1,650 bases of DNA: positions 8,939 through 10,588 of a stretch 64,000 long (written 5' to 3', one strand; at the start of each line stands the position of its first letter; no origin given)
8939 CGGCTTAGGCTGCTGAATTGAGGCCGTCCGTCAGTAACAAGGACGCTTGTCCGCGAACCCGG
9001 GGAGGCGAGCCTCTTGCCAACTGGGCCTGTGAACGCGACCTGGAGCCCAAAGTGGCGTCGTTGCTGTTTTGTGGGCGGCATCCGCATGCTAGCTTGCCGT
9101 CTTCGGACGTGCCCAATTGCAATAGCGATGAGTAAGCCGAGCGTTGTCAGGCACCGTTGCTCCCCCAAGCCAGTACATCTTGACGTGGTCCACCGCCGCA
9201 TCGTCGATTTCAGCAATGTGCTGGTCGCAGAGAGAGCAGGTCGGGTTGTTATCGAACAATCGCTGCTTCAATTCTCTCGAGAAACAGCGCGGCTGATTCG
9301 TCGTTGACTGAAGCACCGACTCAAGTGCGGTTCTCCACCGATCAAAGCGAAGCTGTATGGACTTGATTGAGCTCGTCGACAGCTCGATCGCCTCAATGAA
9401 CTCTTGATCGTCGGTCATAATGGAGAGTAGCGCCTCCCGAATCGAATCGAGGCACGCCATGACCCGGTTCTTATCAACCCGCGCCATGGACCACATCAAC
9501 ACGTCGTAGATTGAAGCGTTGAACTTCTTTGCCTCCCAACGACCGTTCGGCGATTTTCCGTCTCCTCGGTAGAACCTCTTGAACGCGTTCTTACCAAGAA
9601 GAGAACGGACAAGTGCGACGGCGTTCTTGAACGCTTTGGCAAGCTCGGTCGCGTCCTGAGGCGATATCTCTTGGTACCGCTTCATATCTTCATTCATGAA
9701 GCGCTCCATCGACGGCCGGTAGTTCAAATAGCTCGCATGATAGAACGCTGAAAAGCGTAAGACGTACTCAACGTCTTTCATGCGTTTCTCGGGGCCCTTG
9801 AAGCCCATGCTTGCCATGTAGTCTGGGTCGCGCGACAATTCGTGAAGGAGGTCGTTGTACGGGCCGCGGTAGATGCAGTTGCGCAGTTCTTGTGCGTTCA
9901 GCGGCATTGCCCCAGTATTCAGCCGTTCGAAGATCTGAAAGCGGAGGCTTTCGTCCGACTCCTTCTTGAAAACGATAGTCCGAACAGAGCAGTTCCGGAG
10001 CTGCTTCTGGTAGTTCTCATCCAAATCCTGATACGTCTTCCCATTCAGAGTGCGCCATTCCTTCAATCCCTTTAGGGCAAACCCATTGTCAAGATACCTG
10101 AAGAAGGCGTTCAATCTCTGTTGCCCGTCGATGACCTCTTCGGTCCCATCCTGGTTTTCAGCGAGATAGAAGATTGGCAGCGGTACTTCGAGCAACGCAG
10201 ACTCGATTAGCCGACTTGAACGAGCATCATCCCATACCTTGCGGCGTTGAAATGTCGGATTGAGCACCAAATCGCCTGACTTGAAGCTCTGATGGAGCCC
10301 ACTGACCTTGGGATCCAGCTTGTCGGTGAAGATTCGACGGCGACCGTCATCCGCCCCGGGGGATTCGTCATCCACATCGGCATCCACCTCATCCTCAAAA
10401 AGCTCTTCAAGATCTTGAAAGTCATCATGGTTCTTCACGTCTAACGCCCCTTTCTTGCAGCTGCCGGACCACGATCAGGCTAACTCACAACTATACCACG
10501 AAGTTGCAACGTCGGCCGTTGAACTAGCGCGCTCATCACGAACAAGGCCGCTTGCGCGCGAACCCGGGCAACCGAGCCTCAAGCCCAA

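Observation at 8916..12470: The three minus-strand units of the island each begin with a paralogous ~20-100-nt element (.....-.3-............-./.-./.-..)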

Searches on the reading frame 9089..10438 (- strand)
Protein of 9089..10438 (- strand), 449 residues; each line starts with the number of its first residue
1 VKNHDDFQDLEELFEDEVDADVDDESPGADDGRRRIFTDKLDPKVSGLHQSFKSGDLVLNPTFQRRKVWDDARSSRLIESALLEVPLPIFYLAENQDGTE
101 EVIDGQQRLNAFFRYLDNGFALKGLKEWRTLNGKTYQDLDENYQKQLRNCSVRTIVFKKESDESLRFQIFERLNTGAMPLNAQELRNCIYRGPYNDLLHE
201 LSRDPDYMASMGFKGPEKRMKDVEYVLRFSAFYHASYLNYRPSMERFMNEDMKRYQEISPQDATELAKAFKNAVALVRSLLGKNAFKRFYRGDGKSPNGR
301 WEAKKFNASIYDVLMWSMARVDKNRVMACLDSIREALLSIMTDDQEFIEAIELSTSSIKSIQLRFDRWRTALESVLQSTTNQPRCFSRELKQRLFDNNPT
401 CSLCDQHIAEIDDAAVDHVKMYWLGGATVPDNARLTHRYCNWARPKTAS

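Call 6: search_protein_families(library=pfam, proteins=[window:9089-10438:-], max_evalue=0.01)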
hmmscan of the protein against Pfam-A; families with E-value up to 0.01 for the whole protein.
window:9089-10438:- (449 aa): 2 families
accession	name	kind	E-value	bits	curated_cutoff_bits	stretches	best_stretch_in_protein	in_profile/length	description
PF03235.19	GmrSD_N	-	4.4e-26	92.7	33.2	1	51-190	7-198/199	GmrSD restriction endonuclease, N-terminal domain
PF01844.29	HNH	-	5.2e-05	23.7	21.4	1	401-441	1-41/47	HNH endonuclease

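Call 15: find_encoding_contigs(protein=window:9089-10438:-, flank=10000, max_places=10)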
Protein window:9089-10438:- (449 aa): 9 contigs read that carry it; 5 places shown.
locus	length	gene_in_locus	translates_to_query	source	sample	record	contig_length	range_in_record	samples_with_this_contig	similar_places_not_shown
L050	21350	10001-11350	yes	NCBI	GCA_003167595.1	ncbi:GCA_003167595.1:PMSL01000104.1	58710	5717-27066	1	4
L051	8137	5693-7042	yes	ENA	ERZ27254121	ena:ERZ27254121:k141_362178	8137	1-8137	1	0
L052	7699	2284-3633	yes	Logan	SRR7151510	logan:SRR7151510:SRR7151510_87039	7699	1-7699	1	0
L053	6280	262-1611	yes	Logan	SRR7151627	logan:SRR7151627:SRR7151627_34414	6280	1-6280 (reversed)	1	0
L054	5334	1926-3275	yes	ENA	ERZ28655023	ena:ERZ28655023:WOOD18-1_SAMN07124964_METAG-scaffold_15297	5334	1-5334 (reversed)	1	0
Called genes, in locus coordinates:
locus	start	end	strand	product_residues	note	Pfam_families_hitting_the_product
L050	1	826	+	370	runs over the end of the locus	PF01979:Amidohydro_1, PF07969:Amidohydro_3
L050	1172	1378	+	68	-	-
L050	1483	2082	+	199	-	PF01527:HTH_Tnp_1 (weak)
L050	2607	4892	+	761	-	PF00069:Pkinase, PF03109:ABC1 (faint), PF07714:PK_Tyr_Ser-Thr, PF13424:TPR_12 (faint), PF13428:TPR_14 (faint), PF04052:TolB_N (weak), PF00515:TPR_1 (faint), PF07719:TPR_2 (faint), +5 more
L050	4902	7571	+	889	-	PF00069:Pkinase, PF07714:PK_Tyr_Ser-Thr, PF07676:PD40 (faint), PF26550:Tricorn_2nd (faint), PF26549:Tricorn_N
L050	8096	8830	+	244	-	-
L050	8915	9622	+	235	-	-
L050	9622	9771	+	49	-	-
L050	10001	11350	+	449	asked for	PF03235:GmrSD_N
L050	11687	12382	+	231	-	-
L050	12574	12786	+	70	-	-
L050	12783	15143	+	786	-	PF02463:SMC_N, PF13175:AAA_15 (weak), PF13476:AAA_23 (weak), PF13555:AAA_29 (faint), PF13166:AAA_13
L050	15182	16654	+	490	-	PF02646:RmuC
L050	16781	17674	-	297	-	PF09549:RE_Bpu10I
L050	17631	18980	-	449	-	PF00145:DNA_methylase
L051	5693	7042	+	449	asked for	PF03235:GmrSD_N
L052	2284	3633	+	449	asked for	PF03235:GmrSD_N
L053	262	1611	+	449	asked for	PF03235:GmrSD_N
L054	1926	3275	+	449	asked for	PF03235:GmrSD_N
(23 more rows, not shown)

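Call 17: search_protein_families(library=padloc, proteins=[window:9089-10438:-], max_evalue=0.001)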
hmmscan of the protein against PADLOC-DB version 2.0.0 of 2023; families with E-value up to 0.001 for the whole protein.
window:9089-10438:- (449 aa): 3 families
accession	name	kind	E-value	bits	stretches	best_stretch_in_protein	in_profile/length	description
PDLC03877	NsnA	-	1.2e-92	309.2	1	31-377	41-384/385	-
PDLC04027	PD-T4-2_A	-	2.3e-41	140.1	1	48-282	43-287/363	-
PDLC03418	REase_II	-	1.2e-18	65.4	1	57-195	32-163/372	Type II restriction enzyme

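Call 25: find_homologous_proteins(query=window:9089-10438:-, max_evalue=1e-20)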
Query window:9089-10438:- (449 aa): 4182 proteins with E <= 1e-20 among 8000 candidates; the best 120 are listed.
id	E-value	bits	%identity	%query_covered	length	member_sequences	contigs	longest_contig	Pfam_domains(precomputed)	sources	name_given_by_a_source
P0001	0.0e+0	1033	100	100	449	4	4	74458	PF03235.20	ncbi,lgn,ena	-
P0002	6.5e-269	910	88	99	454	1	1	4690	PF03235.20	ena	-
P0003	8.7e-246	834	79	100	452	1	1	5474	PF01844.30,PF03235.20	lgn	-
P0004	6.2e-243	824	78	99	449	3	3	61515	PF03235.20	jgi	jgi:hypothetical protein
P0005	3.8e-222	756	73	94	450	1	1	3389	PF03235.20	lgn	-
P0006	2.1e-221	753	71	95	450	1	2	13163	PF03235.20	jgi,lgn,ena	-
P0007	5.2e-221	752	71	100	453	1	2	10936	PF03235.20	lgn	-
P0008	1.1e-220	751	74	93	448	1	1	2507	PF01844.30,PF03235.20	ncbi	-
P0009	6.2e-220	749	76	92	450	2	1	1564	PF03235.20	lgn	-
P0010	5.7e-219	745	71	99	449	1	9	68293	PF03235.20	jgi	jgi:hypothetical protein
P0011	9.2e-219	745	72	94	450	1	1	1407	PF03235.20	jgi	jgi:hypothetical protein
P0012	1.7e-218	744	72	95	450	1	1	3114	PF01844.30,PF03235.20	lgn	-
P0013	5.7e-218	742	72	96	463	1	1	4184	PF03235.20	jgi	jgi:hypothetical protein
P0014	1.2e-217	741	72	94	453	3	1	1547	PF01844.30,PF03235.20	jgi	jgi:hypothetical protein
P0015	3.7e-217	739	70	95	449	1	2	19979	PF01844.30,PF03235.20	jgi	jgi:hypothetical protein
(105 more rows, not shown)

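Call 27: find_encoding_contigs(protein=P0002, flank=6000, max_places=3)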
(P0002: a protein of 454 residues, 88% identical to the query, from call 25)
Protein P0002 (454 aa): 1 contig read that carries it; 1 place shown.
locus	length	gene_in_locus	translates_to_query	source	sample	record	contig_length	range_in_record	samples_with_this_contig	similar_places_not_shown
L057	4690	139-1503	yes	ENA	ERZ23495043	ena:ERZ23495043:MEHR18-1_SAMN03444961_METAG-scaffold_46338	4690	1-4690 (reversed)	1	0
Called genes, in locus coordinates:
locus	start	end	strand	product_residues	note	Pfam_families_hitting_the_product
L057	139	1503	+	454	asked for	PF03235:GmrSD_N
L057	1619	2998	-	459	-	PF00324:AA_permease, PF13520:AA_permease_2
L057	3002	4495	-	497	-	-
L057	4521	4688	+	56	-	?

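Call 28: find_encoding_contigs(protein=P0003, flank=6000, max_places=3)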
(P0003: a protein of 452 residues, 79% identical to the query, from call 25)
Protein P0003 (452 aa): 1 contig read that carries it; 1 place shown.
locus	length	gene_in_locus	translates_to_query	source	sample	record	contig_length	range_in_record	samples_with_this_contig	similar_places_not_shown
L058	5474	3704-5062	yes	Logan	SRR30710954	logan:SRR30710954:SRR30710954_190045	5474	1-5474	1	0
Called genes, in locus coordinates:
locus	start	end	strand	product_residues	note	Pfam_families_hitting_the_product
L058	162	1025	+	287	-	PF13328:HD_4 (weak)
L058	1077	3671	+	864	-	PF02463:SMC_N (faint), PF13166:AAA_13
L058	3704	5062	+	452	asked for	PF03235:GmrSD_N, PF01844:HNH (weak)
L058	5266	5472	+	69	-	?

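Call 29: find_encoding_contigs(protein=P0004, flank=10000, max_places=3)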
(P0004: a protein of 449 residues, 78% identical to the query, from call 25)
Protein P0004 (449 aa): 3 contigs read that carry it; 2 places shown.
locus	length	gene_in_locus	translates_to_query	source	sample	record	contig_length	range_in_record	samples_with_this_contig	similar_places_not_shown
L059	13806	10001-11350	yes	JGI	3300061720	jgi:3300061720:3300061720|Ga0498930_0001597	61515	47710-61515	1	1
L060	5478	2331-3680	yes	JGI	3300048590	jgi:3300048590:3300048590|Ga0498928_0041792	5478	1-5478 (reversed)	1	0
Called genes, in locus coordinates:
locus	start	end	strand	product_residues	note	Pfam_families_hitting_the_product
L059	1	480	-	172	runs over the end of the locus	-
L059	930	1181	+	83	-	-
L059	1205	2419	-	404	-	-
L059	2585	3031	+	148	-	-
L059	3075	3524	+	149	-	-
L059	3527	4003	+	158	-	-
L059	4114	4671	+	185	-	PF21786:Bflower_3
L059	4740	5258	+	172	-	-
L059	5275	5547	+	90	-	-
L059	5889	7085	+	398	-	PF14072:DndB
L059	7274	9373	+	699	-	-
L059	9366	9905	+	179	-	-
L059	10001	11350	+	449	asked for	PF03235:GmrSD_N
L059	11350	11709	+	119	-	-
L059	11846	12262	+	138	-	PF20118:DUF6508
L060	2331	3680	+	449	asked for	PF03235:GmrSD_N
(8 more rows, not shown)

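Call 63: find_encoding_contigs(protein=P0010, flank=10000, max_places=3)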
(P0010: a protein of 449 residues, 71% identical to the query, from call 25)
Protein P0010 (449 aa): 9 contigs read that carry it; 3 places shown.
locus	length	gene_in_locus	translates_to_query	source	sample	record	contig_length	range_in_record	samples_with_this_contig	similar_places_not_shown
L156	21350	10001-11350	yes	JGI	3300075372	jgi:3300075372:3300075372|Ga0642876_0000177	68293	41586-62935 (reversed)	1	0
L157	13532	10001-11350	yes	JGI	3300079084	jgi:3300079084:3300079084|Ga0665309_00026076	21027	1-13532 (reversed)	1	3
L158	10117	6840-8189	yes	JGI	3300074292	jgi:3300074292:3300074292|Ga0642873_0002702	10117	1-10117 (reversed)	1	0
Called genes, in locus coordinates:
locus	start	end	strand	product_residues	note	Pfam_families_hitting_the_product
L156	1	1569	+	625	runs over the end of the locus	PF02384:N6_Mtase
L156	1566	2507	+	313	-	PF01420:Methylase_S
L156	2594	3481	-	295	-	PF12833:HTH_18, PF01035:DNA_binding_1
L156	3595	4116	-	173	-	PF10003:DUF2244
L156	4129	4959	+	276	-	PF00730:HhH-GPD, PF00633:HHH (weak), PF10576:EndIII_4Fe-2S (faint)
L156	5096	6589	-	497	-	PF00501:AMP-binding, PF13193:AMP-binding_C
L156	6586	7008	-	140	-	PF03061:4HBT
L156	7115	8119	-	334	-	PF08240:ADH_N, PF00107:ADH_zinc_N, PF13602:ADH_zinc_N_2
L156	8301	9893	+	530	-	PF20695:UbiD_N, PF01977:UbiD, PF20696:UbiD_C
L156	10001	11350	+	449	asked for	PF03235:GmrSD_N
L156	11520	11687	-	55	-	-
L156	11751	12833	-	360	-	-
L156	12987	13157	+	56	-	-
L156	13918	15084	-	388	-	PF00296:Bac_luciferase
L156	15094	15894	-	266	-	PF00561:Abhydrolase_1, PF00975:Thioesterase (weak), PF12146:Hydrolase_4, PF12697:Abhydrolase_6, PF00561:Abhydrolase_1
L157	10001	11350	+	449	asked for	PF03235:GmrSD_N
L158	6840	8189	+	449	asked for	PF03235:GmrSD_N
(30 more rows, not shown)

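Call 64: find_encoding_contigs(protein=P0006, flank=10000, max_places=2)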
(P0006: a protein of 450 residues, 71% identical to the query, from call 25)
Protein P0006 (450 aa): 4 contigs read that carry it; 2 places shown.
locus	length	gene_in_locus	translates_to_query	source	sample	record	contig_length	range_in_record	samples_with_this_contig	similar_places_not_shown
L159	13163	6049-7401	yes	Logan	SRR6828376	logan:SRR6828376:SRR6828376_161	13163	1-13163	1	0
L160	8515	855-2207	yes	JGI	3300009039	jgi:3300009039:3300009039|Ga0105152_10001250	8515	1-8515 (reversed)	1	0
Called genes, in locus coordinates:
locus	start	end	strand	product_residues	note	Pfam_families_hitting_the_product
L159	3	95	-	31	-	?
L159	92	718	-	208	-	PF13338:AbiEi_4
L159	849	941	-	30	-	-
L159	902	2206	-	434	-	PF13173:AAA_14, PF13635:DUF4143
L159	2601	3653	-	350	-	PF01661:Macro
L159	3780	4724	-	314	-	PF08843:AbiEii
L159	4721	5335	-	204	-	PF13338:AbiEi_4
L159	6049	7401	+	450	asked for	PF03235:GmrSD_N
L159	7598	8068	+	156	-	-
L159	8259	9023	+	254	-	PF13365:Trypsin_2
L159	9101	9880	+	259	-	-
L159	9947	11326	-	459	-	-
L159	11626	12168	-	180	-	-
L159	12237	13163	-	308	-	?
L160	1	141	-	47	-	?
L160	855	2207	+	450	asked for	PF03235:GmrSD_N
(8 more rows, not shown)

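Call 65: find_encoding_contigs(protein=P0007, flank=10000, max_places=2)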
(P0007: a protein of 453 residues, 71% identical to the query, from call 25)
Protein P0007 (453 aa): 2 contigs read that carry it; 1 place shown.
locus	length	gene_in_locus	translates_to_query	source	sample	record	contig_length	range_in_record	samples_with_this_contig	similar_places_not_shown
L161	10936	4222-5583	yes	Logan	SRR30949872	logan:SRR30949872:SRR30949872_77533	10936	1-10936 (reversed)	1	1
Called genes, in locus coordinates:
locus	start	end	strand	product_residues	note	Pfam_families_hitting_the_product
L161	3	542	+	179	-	?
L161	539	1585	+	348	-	-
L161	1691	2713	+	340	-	PF13651:EcoRI_methylase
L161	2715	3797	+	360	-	PF03235:GmrSD_N, PF01844:HNH, PF14279:HNH_5 (faint)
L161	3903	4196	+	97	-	-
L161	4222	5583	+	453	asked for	PF03235:GmrSD_N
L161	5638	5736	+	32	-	-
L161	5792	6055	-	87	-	-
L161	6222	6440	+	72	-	-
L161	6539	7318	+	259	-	PF18734:HEPN_AbiU2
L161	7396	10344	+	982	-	PF13304:AAA_21 (faint), PF02463:SMC_N (weak)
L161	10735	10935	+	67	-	?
